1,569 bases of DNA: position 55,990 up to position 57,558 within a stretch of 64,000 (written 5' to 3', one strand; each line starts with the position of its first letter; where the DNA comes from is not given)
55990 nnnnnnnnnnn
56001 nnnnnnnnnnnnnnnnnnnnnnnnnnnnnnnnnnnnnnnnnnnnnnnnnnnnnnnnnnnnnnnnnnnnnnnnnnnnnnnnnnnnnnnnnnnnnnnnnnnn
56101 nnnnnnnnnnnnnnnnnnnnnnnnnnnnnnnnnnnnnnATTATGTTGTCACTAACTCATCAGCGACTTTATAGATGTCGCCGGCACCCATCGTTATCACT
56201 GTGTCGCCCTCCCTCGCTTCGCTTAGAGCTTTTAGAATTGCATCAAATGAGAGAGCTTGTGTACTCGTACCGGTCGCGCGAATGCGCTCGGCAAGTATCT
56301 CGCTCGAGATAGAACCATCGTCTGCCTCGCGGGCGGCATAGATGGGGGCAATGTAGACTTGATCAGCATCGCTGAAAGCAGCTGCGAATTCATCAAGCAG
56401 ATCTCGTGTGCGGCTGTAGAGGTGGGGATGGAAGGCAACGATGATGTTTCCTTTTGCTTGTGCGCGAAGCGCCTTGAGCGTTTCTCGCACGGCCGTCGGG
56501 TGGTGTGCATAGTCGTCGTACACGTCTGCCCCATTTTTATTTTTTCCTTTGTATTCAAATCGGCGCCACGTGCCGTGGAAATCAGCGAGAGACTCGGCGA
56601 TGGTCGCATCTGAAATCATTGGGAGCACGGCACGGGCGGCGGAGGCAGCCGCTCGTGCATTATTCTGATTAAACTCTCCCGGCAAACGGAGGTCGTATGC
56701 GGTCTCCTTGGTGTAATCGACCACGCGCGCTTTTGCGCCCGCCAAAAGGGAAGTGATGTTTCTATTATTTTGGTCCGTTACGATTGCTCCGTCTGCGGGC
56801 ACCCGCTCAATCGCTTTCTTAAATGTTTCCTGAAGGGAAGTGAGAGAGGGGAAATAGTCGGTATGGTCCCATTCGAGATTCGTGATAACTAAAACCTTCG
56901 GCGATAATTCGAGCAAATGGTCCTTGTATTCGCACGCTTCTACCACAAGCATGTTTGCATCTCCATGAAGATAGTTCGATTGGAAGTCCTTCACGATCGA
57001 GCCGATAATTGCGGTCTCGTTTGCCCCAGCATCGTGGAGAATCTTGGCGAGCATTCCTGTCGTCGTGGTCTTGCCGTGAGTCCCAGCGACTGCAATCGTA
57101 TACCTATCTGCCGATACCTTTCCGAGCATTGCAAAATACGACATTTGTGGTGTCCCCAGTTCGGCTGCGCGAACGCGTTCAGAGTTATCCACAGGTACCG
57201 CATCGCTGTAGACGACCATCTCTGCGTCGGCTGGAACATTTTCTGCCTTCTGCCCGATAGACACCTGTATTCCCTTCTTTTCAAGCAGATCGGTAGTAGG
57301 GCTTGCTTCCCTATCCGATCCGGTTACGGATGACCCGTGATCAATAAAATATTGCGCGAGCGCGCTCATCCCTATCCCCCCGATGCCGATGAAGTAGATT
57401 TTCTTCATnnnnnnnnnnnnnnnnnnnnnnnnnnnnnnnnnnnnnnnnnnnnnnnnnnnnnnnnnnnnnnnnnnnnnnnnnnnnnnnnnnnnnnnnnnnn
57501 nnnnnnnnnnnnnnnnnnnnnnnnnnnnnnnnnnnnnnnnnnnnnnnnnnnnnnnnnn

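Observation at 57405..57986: Low-GC M15 (VanX-like) peptidase wedged between murD and murC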

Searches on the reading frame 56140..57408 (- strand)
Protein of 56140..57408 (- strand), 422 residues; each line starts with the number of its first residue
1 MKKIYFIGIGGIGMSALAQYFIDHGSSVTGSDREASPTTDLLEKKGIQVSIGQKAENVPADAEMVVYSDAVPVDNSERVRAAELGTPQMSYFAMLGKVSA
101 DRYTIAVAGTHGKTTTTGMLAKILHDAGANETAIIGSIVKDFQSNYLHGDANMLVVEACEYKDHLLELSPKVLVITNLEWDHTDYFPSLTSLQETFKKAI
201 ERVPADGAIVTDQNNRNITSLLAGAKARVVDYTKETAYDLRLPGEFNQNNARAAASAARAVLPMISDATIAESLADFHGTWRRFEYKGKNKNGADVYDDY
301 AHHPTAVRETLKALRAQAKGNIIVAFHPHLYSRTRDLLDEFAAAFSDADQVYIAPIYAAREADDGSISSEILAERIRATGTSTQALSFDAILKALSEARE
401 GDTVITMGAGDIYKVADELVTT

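Call 4: search_protein_families(library=pfam, proteins=[window:56140-57408:-], max_evalue=0.01)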
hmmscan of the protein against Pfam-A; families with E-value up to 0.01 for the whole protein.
window:56140-57408:- (422 aa): 6 families
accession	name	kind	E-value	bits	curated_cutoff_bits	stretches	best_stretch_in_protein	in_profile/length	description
PF02875.26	Mur_ligase_C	-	2e-23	84.1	28.4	1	282-410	1-127/127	Mur ligase, glutamate ligase domain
PF01225.30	Mur_ligase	-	8.8e-22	77.7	21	1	3-103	1-95/95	Mur ligase family, catalytic domain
PF08245.18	Mur_ligase_M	-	2.4e-16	60.7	24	1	107-238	1-151/200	Mur ligase middle domain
PF03446.21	NAD_binding_2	-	4.1e-05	24.1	21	1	3-81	1-71/161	NAD binding domain of 6-phosphogluconate dehydrogenase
PF21799.2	MurD-like_N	-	0.00019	22.1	27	1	2-86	1-84/88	Mur ligase MurD-like, N-terminal domain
PF03807.23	F420_oxidored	-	0.00022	22.2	21.6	1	3-67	1-65/94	NADP oxidoreductase coenzyme F420-dependent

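Call 5: search_protein_families(library=ncbifam, proteins=[window:56140-57408:-], max_evalue=0.01)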
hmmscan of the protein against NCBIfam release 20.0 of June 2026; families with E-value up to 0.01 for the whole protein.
window:56140-57408:- (422 aa): 27 families (the best 25 are shown)
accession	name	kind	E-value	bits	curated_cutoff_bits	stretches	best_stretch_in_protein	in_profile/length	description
TIGR01082.1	murC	equivalog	4e-118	395.3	335.1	2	3-236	1-236/449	UDP-N-acetylmuramate--L-alanine ligase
NF011171.0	PRK14573.1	equivalog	4.3e-64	216.7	1015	2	4-187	7-188/809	bifunctional UDP-N-acetylmuramate--L-alanine ligase/D-alanine--D-alanine ligase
TIGR01081.1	mpl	equivalog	5.4e-54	183.9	388.7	2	3-223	1-230/448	UDP-N-acetylmuramate:L-alanyl-gamma-D-glutamyl-meso-diaminopimelate ligase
TIGR01087.1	murD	equivalog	5.4e-26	91.7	211.95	1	3-317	1-341/441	UDP-N-acetylmuramoyl-L-alanine--D-glutamate ligase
NF053645.1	pMurC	equivalog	2.7e-25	89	560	2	6-226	3-235/492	pseudomurein biosynthesis peptide ligase pMurC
TIGR01085.1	murE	subfamily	8.8e-24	84.2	257.3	2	193-411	234-448/472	UDP-N-acetylmuramyl-tripeptide synthetase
NF053647.1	pMurD2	equivalog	4.6e-23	81.8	550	1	3-286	2-282/405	pseudomurein biosynthesis peptide ligase pMurD2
NF008896.0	PRK11929.1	equivalog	1.1e-19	69.8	1023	2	225-410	289-474/965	bifunctional UDP-N-acetylmuramoyl-L-alanyl-D-glutamate--2,6-diaminopimelate ligase MurE/UDP-N-acetylmuramoyl-tripeptide--D-alanyl-D-alanine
NF001124.0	PRK00139.1-2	equivalog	4.7e-19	68.5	476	2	224-410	284-468/500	UDP-N-acetylmuramoyl-L-alanyl-D-glutamate--2,6-diaminopimelate ligase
NF001126.0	PRK00139.1-4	equivalog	4.7e-19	68.3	373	2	213-411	264-459/486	UDP-N-acetylmuramoyl-L-alanyl-D-glutamate--2,6-diaminopimelate ligase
NF001123.0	PRK00139.1-1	equivalog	1.8e-16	59.9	586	2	222-410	281-465/493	UDP-N-acetylmuramoyl-L-alanyl-D-glutamate--2,6-diaminopimelate ligase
NF053646.1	pMurD1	equivalog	3.3e-16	59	610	2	40-187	46-202/465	pseudomurein biosynthesis peptide ligase pMurD1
NF053648.1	pMurE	equivalog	1.4e-14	53.7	600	1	95-326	91-360/464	pseudomurein biosynthesis peptide ligase pMurE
NF001130.0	PRK00139.2-4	equivalog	1.6e-13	50.2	715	1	224-411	303-487/516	UDP-N-acetylmuramoyl-L-alanyl-D-glutamate--2,6-diaminopimelate ligase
NF010628.0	PRK14022.1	equivalog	7.9e-12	44.6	536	1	232-413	283-460/483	UDP-N-acetylmuramoyl-L-alanyl-D-glutamate--L-lysine ligase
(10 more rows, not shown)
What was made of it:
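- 56140..57408 (-): murC (UDP-MurNAc:L-Ala ligase), 422 aa. TIGR01082, 395 bits, above cutoff (call 5).
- Checked: The downstream gene, 56140..57408, is murC (TIGR01082, 395 bits against 335) (call 5).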
